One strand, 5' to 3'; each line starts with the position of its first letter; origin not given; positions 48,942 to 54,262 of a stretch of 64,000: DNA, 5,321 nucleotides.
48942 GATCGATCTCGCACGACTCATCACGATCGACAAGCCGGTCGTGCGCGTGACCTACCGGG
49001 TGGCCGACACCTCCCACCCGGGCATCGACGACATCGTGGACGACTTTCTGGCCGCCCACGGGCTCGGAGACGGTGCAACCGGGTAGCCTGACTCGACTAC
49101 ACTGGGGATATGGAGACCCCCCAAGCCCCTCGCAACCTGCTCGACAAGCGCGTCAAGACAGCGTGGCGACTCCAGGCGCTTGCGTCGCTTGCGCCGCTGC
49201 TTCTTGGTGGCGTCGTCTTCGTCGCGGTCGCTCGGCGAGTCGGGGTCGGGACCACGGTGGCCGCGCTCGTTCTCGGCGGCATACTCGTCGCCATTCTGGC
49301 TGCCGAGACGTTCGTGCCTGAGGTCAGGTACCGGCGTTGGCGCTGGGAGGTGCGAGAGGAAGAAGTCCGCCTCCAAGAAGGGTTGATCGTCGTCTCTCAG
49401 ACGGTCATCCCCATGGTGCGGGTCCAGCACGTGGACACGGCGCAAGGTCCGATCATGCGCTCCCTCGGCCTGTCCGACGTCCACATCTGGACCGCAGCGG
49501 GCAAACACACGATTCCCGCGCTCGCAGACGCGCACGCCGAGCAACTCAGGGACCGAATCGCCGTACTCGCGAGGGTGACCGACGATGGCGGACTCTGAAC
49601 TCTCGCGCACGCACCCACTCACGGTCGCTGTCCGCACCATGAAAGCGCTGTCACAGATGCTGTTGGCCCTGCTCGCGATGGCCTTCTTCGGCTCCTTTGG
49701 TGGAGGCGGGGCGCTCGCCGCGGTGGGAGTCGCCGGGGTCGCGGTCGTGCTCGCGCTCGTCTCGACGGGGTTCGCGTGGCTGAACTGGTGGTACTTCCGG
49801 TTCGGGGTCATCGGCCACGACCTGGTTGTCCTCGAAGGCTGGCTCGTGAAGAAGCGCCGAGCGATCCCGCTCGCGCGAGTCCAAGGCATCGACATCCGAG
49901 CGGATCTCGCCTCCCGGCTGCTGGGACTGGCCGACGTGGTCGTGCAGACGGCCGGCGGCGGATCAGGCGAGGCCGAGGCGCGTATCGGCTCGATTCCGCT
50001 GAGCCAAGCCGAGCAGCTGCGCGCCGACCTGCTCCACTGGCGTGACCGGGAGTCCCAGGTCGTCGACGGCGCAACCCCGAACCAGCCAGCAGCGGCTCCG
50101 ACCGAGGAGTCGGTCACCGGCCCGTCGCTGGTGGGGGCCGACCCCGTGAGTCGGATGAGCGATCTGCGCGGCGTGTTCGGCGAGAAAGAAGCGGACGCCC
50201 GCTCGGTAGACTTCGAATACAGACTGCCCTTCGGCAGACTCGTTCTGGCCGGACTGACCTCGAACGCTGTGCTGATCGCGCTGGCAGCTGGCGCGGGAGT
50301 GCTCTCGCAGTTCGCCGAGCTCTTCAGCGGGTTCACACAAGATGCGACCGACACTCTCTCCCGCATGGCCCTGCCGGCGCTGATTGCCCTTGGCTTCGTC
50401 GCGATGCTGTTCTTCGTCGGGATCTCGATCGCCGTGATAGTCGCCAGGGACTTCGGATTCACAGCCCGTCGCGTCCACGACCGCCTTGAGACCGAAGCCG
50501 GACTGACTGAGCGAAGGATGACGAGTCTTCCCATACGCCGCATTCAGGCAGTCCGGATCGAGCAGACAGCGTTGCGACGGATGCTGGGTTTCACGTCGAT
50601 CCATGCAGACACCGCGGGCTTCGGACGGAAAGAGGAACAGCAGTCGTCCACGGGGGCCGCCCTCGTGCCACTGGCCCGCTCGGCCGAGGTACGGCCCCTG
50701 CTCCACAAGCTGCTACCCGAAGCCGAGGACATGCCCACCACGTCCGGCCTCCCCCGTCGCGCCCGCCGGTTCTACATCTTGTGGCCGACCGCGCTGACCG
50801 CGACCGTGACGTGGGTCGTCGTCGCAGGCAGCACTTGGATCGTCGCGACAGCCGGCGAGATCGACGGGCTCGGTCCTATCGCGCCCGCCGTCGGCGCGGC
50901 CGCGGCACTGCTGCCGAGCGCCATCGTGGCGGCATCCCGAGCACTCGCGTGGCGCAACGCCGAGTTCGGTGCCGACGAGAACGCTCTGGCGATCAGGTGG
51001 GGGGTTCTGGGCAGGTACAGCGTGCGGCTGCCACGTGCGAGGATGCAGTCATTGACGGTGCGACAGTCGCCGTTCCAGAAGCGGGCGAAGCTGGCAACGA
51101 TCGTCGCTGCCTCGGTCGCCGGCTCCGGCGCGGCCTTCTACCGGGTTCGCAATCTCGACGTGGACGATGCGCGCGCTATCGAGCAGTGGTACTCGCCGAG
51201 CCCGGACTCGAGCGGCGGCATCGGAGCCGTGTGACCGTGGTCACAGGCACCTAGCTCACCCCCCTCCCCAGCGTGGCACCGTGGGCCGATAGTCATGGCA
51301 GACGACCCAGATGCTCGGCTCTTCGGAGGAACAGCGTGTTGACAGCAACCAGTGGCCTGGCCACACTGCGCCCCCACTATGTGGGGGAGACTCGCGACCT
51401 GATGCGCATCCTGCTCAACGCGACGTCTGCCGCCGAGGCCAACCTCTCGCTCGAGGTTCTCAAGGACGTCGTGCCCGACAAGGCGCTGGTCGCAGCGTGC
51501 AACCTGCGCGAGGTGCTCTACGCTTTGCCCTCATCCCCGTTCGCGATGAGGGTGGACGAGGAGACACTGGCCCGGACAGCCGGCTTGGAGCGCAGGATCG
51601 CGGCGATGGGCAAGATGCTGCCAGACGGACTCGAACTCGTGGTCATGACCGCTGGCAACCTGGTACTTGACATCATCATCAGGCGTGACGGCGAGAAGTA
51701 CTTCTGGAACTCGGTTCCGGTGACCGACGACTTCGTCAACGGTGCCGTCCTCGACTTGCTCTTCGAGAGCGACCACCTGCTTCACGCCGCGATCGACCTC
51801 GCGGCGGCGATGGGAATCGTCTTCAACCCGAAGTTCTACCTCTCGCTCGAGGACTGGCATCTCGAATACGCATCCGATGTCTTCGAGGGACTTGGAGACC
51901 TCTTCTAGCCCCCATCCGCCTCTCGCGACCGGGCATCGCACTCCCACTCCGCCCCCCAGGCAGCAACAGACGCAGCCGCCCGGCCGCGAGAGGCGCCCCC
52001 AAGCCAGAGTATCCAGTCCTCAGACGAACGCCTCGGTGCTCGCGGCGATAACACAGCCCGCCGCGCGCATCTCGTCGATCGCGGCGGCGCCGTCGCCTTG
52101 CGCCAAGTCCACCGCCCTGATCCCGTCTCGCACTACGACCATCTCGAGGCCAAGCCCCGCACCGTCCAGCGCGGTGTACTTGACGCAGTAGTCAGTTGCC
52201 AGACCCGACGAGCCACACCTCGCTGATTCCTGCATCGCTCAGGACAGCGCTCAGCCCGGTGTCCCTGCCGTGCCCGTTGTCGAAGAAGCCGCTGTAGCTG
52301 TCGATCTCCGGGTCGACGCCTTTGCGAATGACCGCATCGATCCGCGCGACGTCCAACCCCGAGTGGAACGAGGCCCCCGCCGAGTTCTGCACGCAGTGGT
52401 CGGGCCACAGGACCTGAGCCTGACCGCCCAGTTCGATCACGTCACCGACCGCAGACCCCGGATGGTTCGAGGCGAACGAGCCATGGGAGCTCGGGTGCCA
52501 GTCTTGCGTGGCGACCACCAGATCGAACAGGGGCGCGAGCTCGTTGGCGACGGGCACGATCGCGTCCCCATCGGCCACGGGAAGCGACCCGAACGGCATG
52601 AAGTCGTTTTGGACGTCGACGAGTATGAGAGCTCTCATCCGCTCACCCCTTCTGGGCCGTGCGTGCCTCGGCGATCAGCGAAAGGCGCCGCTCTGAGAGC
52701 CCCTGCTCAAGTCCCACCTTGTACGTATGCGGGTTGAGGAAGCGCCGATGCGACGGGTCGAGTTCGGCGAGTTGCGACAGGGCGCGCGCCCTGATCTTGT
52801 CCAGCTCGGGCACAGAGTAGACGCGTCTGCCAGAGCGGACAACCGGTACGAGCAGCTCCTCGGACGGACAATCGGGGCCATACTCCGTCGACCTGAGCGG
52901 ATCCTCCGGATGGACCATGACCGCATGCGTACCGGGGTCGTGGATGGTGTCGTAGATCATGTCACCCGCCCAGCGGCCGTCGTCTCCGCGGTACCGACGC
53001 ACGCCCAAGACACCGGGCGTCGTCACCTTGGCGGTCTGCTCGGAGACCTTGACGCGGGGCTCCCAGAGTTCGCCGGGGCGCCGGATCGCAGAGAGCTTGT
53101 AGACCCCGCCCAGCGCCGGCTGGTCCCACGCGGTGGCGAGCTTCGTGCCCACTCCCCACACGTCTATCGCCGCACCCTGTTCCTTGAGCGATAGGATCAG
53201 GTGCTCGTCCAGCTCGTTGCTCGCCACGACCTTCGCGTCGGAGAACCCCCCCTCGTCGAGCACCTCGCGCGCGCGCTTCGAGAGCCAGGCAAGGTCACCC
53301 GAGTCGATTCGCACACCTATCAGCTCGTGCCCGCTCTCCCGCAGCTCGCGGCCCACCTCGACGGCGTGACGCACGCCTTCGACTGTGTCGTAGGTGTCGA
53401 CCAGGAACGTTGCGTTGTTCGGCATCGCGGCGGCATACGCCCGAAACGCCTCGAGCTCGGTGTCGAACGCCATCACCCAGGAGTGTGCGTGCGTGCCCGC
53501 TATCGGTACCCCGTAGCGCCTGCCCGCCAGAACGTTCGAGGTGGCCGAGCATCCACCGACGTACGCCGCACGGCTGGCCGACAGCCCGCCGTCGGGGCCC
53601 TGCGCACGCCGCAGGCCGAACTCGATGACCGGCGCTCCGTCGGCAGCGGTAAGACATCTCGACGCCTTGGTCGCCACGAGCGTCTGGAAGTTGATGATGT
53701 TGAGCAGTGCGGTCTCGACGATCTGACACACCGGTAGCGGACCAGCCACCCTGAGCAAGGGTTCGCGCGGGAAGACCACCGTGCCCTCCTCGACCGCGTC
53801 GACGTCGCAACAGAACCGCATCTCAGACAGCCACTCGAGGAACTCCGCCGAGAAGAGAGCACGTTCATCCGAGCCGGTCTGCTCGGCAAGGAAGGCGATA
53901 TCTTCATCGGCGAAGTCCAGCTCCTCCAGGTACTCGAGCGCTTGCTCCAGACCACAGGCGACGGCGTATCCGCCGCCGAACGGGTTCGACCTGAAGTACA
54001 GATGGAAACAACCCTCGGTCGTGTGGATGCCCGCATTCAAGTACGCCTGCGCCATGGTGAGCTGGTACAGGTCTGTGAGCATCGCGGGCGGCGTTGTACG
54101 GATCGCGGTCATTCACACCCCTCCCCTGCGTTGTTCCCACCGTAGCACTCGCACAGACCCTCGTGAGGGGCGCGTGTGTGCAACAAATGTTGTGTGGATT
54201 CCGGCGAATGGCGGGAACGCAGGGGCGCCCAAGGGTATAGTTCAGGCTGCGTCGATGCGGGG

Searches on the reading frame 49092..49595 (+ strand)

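Call 60: search_protein_families(library=pfam, proteins=[window:49092-49595:+], max_evalue=0.00001)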
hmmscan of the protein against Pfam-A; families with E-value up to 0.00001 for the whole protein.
window:49092-49595:+ (168 aa): 1 family
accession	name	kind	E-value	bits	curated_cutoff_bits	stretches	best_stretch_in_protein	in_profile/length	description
PF03703.20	bPH_2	-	3.9e-18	65.9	22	1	80-156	1-78/78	Bacterial PH domain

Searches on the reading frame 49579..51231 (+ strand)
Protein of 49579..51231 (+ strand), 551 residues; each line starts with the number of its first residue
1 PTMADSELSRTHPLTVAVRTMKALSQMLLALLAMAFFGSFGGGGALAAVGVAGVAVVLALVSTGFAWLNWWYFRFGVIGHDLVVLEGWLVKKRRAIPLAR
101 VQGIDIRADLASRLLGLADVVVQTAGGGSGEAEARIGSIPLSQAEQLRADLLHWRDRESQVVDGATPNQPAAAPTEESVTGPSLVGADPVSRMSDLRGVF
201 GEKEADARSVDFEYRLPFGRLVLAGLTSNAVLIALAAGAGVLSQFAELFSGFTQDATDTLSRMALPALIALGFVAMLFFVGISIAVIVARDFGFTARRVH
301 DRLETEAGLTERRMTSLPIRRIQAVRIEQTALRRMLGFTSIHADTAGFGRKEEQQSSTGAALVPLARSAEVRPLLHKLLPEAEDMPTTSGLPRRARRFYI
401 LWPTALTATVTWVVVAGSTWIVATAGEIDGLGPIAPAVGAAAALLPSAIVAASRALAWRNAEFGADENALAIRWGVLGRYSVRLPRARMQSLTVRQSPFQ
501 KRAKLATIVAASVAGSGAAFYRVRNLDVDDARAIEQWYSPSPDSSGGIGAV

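Call 60: search_protein_families(library=pfam, proteins=[window:49579-51231:+], max_evalue=0.00001)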
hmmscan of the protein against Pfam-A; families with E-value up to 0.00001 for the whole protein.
window:49579-51231:+ (551 aa): 1 family
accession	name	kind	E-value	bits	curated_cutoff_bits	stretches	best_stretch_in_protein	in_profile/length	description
PF03703.20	bPH_2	-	3.3e-44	149.5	22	3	458-538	1-78/78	Bacterial PH domain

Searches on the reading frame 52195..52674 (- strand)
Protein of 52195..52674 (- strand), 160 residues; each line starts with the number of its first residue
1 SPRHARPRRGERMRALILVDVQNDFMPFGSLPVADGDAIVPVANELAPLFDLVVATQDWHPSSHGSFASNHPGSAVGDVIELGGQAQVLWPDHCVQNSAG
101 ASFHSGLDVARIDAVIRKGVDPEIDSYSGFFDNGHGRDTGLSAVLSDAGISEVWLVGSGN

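Call 60: search_protein_families(library=pfam, proteins=[window:52195-52674:-], max_evalue=0.00001)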
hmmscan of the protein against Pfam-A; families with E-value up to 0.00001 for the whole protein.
window:52195-52674:- (160 aa): 1 family
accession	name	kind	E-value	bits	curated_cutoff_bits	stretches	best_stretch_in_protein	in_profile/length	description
PF00857.26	Isochorismatase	-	3.1e-06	27.8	27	1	15-157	2-120/175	Isochorismatase domain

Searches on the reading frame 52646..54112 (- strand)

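Call 60: search_protein_families(library=pfam, proteins=[window:52646-54112:-], max_evalue=0.00001)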
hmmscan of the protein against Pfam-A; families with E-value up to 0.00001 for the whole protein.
window:52646-54112:- (489 aa): 4 families
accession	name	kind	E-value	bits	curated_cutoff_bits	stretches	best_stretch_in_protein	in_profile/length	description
PF17767.7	NAPRTase_N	-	3.4e-37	128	32.6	1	11-141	1-125/125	Nicotinate phosphoribosyltransferase (NAPRTase) N-terminal domain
PF17956.6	NAPRTase_C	-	1.6e-18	67.6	23.3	1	373-473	6-108/111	Nicotinate phosphoribosyltransferase C-terminal domain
PF04095.22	NAPRTase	-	9.1e-07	29.3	20.8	1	164-349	5-202/239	Nicotinate phosphoribosyltransferase (NAPRTase) family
PF02749.22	QRPTase_N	-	4.4e-06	27.3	27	0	102-141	41-79/82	Quinolinate phosphoribosyl transferase, N-terminal domain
